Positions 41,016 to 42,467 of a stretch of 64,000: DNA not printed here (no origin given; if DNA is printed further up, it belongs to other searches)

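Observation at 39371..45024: Candidate tetrahydrofolate-dependent demethylation module: amidohydrolase, two tandem LigM/GcvT-like demethylases, MetV-like zinc ribbon and MetF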

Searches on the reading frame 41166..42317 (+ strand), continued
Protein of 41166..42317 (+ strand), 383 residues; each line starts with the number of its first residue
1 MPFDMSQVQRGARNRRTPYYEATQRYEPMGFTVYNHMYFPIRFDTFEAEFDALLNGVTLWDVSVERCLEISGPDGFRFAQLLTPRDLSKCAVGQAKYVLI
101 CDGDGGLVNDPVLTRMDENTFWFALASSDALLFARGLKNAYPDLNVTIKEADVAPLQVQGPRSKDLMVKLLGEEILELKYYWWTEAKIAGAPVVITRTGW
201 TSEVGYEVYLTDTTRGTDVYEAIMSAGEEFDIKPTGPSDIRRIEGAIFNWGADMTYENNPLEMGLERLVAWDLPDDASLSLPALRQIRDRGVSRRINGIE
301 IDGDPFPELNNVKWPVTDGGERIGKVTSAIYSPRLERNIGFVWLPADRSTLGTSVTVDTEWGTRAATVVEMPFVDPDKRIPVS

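Call 44: get_annotated_region(hit=H7, flank=9000)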
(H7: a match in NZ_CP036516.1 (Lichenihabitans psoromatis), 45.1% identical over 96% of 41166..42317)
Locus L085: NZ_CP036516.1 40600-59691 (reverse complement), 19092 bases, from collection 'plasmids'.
description: Lichenihabitans psoromatis strain PAMC 29148 plasmid p_unnamed1, complete sequence
organism: Lichenihabitans psoromatis (NCBI taxid 2528642)
taxonomy: Bacteria; Pseudomonadota; Alphaproteobacteria; Hyphomicrobiales; Lichenihabitantaceae; Lichenihabitans; Lichenihabitans psoromatis
host: -; source: Psoroma sp.,culture,Lichen; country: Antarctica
typing (MOB-suite, as given by PLSDB): conjugative; relaxase MOBP; mating-pair formation MPF_T
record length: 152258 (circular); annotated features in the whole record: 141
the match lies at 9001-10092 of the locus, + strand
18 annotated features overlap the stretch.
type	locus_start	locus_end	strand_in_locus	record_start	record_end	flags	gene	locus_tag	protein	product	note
CDS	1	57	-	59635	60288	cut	-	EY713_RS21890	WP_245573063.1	IclR family transcriptional regulator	GO:0006355 - regulation of DNA-templated transcription [Evidence IEA]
CDS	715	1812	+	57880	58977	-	-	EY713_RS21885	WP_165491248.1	extracellular solute-binding protein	-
CDS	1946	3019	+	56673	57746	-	-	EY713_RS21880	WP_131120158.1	ABC transporter ATP-binding protein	-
CDS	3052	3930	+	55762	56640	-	-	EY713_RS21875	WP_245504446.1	ABC transporter permease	GO:0055085 - transmembrane transport [Evidence IEA]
CDS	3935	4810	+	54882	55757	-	-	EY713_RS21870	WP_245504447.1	ABC transporter permease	GO:0055085 - transmembrane transport [Evidence IEA]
CDS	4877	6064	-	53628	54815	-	-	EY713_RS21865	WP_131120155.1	amino acid aminotransferase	-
CDS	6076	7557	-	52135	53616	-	-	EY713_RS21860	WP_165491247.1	FAD-binding oxidoreductase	-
CDS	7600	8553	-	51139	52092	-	-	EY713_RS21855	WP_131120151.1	methylenetetrahydrofolate reductase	GO:0006555 - methionine metabolic process [Evidence IEA]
CDS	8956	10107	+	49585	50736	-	-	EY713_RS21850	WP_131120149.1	glycine cleavage T C-terminal barrel domain-containing protein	-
CDS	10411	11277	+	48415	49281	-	purU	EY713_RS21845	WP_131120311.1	formyltetrahydrofolate deformylase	GO:0009152 - purine ribonucleotide biosynthetic process [Evidence IEA]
CDS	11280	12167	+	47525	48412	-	folD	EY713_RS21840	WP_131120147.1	bifunctional methylenetetrahydrofolate dehydrogenase/methenyltetrahydrofolate cyclohydrolase FolD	-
CDS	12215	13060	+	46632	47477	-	-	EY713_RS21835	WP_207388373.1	ABC transporter substrate-binding protein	-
CDS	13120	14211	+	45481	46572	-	-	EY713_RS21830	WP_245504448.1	amino acid ABC transporter permease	GO:0006865 - amino acid transport [Evidence IEA]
CDS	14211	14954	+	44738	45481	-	-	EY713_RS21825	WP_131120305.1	amino acid ABC transporter ATP-binding protein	-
CDS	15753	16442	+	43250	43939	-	-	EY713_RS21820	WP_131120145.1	DUF1028 domain-containing protein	-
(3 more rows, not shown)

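Call 58: get_annotated_region(hit=H13, flank=4000)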
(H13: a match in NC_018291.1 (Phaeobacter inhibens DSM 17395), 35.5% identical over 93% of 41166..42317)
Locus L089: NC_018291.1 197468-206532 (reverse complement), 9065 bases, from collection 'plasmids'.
description: Phaeobacter inhibens DSM 17395 plasmid pPGA1_262, complete sequence
organism: Phaeobacter inhibens DSM 17395 (NCBI taxid 391619)
taxonomy: Bacteria; Pseudomonadota; Alphaproteobacteria; Rhodobacterales; Roseobacteraceae; Phaeobacter; Phaeobacter inhibens; Phaeobacter inhibens DSM 17395
host: -; source: -; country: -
typing (MOB-suite, as given by PLSDB): non-mobilizable; replicon rep_cluster_377
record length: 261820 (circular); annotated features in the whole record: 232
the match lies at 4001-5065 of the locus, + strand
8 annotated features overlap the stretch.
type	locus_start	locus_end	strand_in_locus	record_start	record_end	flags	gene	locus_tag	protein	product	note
CDS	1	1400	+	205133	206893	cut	-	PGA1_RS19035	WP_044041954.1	acyl-CoA dehydrogenase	-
CDS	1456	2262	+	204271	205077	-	dmdD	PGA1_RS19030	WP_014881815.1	methylthioacryloyl-CoA hydratase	-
CDS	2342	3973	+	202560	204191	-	-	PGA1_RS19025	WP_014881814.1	AMP-binding protein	-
CDS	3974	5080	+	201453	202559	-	-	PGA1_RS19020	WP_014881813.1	dimethylsulfoniopropionate demethylase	-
CDS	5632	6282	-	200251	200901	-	-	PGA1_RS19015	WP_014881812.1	DUF3726 domain-containing protein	-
CDS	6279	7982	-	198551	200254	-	-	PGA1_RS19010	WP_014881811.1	hypothetical protein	-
CDS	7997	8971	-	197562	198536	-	-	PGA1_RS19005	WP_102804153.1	membrane dipeptidase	GO:0006508 - proteolysis [Evidence IEA]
CDS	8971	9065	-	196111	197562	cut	-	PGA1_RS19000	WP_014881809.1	aldehyde dehydrogenase family protein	-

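Call 59: get_annotated_region(hit=H17, flank=6000)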
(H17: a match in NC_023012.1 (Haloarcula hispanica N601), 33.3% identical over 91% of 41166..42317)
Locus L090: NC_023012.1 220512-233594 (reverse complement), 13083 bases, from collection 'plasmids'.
description: Haloarcula hispanica N601 plasmid pHH406, complete sequence
organism: Haloarcula hispanica N601 (NCBI taxid 1417673)
taxonomy: Archaea; Euryarchaeota; Halobacteria; Halobacteriales; Haloarculaceae; Haloarcula; Haloarcula hispanica; Haloarcula hispanica N601
host: -; source: -; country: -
typing (MOB-suite, as given by PLSDB): non-mobilizable
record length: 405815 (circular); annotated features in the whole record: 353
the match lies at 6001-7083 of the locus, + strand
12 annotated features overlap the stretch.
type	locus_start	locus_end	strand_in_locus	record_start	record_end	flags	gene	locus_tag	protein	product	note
CDS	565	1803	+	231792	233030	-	-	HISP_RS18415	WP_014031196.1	MFS transporter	GO:0055085 - transmembrane transport [Evidence IEA]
CDS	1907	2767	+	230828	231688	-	-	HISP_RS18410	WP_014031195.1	carbon-nitrogen hydrolase family protein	-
CDS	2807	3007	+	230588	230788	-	-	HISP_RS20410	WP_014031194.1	hypothetical protein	-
CDS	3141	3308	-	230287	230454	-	-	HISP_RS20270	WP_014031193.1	hypothetical protein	-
CDS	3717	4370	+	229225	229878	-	-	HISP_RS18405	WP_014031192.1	helix-turn-helix domain-containing protein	-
CDS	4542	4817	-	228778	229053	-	-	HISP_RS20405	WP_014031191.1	hypothetical protein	-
CDS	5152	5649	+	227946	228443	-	-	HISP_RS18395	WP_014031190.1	dihydrofolate reductase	-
CDS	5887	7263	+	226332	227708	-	-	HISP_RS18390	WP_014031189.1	glycine cleavage system protein T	-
CDS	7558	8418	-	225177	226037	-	-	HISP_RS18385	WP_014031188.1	methylenetetrahydrofolate reductase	GO:0006555 - methionine metabolic process [Evidence IEA]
CDS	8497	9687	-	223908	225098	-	-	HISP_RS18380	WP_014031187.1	hypothetical protein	-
CDS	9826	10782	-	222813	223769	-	-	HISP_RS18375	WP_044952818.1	succinylglutamate desuccinylase/aspartoacylase family protein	-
CDS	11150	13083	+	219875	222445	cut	-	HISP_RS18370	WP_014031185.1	FAD-dependent oxidoreductase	-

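Call 77: list_cluster_members(proteins=[window:41166-42317:+, window:42423-43604:+, window:43631-44074:+, window:44071-45024:+, window:39371-41047:+])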
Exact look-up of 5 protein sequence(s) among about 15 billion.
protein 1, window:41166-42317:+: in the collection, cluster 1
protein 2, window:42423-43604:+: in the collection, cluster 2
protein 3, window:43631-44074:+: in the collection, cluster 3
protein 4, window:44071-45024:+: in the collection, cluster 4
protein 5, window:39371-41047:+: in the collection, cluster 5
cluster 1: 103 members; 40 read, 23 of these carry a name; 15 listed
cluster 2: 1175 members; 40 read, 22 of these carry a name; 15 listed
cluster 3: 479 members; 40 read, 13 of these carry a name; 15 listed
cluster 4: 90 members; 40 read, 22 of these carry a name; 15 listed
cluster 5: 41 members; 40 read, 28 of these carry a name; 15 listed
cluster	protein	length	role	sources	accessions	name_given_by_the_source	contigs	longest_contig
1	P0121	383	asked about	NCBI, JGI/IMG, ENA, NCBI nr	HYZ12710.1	MAG TPA: glycine cleavage T C-terminal barrel domain-containing protein [Actinomycetota ... | aminomethyltransferase | glycine cleavage T C-terminal barrel domain-containing protein [Actinomycetota bacterium]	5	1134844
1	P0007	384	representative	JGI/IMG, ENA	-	-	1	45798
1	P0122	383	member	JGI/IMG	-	glycine cleavage system aminomethyltransferase T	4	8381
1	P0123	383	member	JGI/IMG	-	glycine cleavage system aminomethyltransferase T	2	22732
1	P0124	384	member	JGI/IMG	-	aminomethyltransferase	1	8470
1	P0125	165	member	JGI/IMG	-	aminomethyltransferase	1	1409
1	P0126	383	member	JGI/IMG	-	aminomethyltransferase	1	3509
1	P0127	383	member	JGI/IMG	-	glycine cleavage system aminomethyltransferase T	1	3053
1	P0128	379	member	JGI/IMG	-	glycine cleavage system aminomethyltransferase T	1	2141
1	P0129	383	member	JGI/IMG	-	glycine cleavage system aminomethyltransferase T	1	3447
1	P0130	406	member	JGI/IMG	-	glycine cleavage system aminomethyltransferase T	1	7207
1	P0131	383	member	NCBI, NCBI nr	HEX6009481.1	MAG TPA: glycine cleavage T C-terminal barrel domain-containing protein [Actinomycetota ... | glycine cleavage T C-terminal barrel domain-containing protein [Actinomycetota bacterium]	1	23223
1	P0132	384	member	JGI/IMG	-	glycine cleavage system aminomethyltransferase T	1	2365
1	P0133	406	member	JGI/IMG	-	glycine cleavage system aminomethyltransferase T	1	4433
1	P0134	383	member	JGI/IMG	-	glycine cleavage system aminomethyltransferase T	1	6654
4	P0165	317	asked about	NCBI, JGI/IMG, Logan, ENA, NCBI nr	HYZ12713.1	MAG TPA: methylenetetrahydrofolate reductase [Actinomycetota bacterium] | methylenetetrahydrofolate reductase (NADPH) | methylenetetrahydrofolate reductase [Actinomycetota bacterium]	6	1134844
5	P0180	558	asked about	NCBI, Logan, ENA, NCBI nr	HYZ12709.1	MAG TPA: amidohydrolase [Actinomycetota bacterium] | amidohydrolase [Actinomycetota bacterium]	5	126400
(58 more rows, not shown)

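Call 78: search_protein_families(library=pfam, proteins=[L029:10930-11571:+, L060:9174-9665:-, L029:10472-10858:+, L029:9157-10515:-, L029:13060-13899:-, L012:1369-4581:+, L012:332-721:-], max_evalue=0.0001)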
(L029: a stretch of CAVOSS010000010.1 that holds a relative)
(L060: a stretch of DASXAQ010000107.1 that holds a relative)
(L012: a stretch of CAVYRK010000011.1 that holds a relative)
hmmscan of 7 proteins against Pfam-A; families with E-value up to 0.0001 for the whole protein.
L029:10930-11571:+ (213 aa): 1 family
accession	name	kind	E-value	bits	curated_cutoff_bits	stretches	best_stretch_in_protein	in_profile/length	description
PF00857.26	Isochorismatase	-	7.1e-47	160.2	27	1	8-195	1-175/175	Isochorismatase domain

L060:9174-9665:- (163 aa): 0 families

L029:10472-10858:+ (128 aa): 1 family
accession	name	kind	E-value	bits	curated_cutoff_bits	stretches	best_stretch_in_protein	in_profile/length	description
PF18029.7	Glyoxalase_6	-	2.1e-27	96.3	23.6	1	8-123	2-106/106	Glyoxalase-like domain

L029:9157-10515:- (452 aa): 2 families
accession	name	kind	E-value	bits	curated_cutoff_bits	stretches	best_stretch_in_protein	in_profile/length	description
PF07730.19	HisKA_3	-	3.1e-13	50.5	24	1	261-326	1-66/68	Histidine kinase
PF02518.31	HATPase_c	-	1.6e-09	38.6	26.4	1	371-451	11-109/111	Histidine kinase-, DNA gyrase B-, and HSP90-like ATPase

L029:13060-13899:- (279 aa): 3 families
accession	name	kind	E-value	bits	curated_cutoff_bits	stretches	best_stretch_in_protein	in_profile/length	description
PF02311.25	AraC_binding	-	1e-24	87.2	21.1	1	30-153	2-130/135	AraC-like ligand binding domain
PF12833.13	HTH_18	-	1.2e-19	70.8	33.6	1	202-276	4-79/80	Helix-turn-helix domain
PF00165.29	HTH_AraC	-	1.7e-12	47.6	26.6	1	241-274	8-40/42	Bacterial regulatory helix-turn-helix proteins, AraC family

L012:1369-4581:+ (1070 aa): 3 families
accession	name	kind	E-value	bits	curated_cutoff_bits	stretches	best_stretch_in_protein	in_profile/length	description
PF00133.28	tRNA-synt_1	-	9.1e-109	364.4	22.7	1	62-677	2-405/414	tRNA synthetases class I (I, L, M and V)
PF09334.17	tRNA-synt_1g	-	1.4e-14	54.1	20.1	1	94-238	10-135/391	tRNA synthetases class I (M)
PF08264.19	Anticodon_1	-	7.1e-11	42.6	25.1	1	733-787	1-56/148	Anticodon-binding domain of tRNA ligase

L012:332-721:- (129 aa): 1 family
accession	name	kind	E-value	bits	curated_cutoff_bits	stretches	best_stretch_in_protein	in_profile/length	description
PF01258.23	zf-dskA_traR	-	3.8e-11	43.2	24.9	1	92-119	1-28/36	Prokaryotic dksA/traR C4-type zinc finger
